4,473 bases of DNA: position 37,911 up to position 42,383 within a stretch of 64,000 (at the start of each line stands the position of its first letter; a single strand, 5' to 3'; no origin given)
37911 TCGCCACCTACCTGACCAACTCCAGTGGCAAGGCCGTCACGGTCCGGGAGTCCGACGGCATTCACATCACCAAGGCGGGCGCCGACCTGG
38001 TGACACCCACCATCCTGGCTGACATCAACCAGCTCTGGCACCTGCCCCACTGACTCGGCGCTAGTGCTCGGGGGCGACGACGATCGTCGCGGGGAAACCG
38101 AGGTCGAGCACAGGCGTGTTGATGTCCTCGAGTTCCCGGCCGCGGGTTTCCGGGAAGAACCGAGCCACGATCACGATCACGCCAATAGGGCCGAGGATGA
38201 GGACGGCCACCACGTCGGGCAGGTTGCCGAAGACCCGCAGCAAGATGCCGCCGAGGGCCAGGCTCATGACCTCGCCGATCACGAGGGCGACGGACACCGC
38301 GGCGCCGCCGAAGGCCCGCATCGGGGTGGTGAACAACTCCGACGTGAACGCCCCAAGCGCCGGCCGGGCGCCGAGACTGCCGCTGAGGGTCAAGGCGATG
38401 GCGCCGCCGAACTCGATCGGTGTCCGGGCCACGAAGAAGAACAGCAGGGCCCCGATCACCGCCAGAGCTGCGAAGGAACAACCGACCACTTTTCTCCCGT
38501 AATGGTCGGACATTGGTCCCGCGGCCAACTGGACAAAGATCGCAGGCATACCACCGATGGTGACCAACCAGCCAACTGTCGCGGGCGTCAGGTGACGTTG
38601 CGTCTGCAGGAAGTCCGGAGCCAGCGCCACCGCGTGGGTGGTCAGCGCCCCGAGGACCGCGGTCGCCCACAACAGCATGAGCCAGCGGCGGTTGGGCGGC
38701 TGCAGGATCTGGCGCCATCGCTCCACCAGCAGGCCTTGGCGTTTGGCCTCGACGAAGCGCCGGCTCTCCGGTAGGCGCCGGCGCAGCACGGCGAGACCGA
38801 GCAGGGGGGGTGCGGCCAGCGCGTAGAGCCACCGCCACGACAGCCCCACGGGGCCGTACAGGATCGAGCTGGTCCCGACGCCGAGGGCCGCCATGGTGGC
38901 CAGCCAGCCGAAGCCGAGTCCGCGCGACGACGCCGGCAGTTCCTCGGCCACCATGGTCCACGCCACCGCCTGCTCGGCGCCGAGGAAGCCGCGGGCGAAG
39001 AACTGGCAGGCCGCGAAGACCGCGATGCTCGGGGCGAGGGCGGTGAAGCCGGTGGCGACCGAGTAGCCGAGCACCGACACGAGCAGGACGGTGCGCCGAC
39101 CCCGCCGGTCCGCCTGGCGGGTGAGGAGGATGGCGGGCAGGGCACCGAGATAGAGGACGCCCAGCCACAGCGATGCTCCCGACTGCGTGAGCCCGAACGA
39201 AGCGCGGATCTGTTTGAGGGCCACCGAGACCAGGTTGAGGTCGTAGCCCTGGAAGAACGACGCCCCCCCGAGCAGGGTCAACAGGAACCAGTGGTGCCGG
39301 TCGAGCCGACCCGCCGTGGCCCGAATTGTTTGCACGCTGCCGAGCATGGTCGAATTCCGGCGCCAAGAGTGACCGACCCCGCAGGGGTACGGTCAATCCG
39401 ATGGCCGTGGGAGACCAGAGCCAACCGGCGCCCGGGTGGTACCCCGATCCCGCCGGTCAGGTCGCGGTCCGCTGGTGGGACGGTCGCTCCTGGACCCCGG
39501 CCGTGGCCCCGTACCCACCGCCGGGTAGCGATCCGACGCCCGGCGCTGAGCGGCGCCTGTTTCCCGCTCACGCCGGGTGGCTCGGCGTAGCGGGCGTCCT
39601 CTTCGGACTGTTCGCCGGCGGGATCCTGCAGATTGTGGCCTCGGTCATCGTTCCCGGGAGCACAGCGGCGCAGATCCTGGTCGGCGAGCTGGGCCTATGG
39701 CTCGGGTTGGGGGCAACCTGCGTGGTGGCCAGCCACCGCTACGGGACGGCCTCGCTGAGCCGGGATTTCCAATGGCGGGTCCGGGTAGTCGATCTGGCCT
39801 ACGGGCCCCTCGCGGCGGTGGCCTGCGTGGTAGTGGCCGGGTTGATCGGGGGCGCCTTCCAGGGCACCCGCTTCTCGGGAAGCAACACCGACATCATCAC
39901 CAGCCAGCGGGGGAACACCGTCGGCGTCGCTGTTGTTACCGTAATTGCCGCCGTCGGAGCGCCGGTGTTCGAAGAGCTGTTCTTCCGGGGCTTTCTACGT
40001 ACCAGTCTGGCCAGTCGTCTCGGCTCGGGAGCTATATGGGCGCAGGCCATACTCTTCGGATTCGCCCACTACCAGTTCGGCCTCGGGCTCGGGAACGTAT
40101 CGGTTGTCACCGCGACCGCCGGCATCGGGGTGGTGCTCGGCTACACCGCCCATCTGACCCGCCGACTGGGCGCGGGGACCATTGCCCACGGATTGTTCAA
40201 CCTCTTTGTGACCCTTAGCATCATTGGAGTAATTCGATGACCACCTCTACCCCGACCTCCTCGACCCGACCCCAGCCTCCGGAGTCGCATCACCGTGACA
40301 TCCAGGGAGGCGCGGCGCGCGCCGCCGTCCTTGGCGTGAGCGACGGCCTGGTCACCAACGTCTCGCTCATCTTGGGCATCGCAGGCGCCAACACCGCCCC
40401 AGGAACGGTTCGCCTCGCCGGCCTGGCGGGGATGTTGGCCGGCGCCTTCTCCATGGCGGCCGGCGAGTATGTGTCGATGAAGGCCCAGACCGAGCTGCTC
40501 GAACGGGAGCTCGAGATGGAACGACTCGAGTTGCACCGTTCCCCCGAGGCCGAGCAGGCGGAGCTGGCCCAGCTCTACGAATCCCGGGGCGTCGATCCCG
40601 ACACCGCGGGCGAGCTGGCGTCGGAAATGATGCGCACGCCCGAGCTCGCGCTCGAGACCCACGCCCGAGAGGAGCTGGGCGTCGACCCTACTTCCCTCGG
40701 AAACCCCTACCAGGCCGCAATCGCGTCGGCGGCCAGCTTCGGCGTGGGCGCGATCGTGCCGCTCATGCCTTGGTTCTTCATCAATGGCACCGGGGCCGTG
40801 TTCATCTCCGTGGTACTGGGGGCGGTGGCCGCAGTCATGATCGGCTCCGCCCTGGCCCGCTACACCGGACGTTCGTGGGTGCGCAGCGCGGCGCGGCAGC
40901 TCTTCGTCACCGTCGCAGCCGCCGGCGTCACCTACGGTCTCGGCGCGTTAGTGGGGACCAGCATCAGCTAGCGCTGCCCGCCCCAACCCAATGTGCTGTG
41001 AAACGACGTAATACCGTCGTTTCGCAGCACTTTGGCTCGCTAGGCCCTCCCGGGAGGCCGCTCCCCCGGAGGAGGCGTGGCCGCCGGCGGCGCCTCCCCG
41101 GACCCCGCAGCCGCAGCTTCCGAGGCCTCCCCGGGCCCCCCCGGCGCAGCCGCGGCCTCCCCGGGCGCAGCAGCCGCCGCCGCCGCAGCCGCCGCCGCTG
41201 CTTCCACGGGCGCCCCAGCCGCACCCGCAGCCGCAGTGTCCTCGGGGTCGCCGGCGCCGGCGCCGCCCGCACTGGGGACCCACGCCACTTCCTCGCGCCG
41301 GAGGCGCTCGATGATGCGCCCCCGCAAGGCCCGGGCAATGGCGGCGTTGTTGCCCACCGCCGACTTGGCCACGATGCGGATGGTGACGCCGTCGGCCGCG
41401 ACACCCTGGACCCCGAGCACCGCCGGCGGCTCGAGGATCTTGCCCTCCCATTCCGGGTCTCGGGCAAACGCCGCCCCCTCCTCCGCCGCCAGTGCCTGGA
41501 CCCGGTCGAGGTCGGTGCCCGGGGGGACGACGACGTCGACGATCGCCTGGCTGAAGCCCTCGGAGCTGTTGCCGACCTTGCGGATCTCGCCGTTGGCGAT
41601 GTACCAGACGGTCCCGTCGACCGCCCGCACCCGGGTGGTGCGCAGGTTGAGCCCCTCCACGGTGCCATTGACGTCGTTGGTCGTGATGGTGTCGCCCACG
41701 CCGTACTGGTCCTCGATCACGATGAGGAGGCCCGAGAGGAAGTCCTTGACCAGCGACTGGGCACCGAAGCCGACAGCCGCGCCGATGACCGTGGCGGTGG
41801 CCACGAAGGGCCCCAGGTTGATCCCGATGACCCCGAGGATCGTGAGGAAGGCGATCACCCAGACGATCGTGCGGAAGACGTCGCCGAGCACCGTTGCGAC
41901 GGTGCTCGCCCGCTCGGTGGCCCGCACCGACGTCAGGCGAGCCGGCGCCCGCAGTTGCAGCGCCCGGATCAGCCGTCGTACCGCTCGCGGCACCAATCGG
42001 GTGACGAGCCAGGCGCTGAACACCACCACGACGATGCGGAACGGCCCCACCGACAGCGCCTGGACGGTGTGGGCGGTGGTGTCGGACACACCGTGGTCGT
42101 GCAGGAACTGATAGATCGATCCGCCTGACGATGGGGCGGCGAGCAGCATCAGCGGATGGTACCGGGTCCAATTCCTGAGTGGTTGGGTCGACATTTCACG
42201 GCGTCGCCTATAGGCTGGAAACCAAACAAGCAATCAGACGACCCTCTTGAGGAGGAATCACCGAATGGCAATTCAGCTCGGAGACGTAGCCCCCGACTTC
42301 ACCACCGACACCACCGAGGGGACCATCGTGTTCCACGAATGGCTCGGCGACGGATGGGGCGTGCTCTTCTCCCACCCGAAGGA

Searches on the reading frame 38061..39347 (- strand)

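Call 47: search_protein_families(library=pfam, proteins=[window:38061-39347:-], max_evalue=0.0001)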
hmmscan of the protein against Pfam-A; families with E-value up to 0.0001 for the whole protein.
window:38061-39347:- (428 aa): 2 families
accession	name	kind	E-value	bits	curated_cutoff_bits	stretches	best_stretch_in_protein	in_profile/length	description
PF07690.21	MFS_1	-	1.1e-36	126.9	33.4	2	28-234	3-220/347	Major Facilitator Superfamily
PF00083.30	Sugar_tr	-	2.9e-13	49.9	22.3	1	28-203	9-202/452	Sugar (and other) transporter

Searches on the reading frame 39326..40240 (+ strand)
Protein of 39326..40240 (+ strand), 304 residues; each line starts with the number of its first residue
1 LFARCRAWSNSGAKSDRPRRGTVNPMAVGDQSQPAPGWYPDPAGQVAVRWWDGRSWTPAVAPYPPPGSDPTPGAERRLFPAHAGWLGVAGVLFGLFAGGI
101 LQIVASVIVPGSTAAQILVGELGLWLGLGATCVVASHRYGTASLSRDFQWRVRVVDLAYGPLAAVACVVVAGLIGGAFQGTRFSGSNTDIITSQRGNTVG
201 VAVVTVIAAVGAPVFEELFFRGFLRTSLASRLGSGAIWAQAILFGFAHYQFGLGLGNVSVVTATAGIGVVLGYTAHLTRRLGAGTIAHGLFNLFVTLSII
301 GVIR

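Call 47: search_protein_families(library=pfam, proteins=[window:39326-40240:+], max_evalue=0.0001)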
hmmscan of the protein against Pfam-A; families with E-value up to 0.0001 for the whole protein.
window:39326-40240:+ (304 aa): 2 families
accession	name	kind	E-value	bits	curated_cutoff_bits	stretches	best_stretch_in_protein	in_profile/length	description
PF02517.21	Rce1-like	-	3.4e-17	62.9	22.4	1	201-294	4-93/93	Type II CAAX prenyl endopeptidase Rce1-like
PF10708.14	DUF2510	-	2.6e-10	40.3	24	1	36-67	1-33/35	Protein of unknown function (DUF2510)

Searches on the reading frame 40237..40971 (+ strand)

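Call 47: search_protein_families(library=pfam, proteins=[window:40237-40971:+], max_evalue=0.0001)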
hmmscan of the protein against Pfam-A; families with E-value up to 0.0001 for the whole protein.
window:40237-40971:+ (244 aa): 1 family
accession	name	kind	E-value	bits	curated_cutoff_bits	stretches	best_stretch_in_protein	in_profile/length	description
PF01988.24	VIT1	-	5.9e-66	222.8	28.1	1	28-236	2-213/214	VIT family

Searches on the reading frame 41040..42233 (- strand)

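Call 47: search_protein_families(library=pfam, proteins=[window:41040-42233:-], max_evalue=0.0001)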
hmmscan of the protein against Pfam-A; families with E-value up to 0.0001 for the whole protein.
window:41040-42233:- (397 aa): 3 families
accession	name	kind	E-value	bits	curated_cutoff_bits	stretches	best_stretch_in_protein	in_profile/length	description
PF00924.24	MS_channel_2nd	-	7.8e-17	61.6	20.2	1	161-222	2-65/68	Mechanosensitive ion channel, beta-domain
PF21088.3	MS_channel_1st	-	1.1e-06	28.9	23.1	1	119-159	2-42/42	Mechanosensitive ion channel, transmembrane helices 2/3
PF21082.3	MS_channel_3rd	-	3.2e-06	27.9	21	1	232-316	3-86/88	Mechanosensitive ion channel MscS, C-terminal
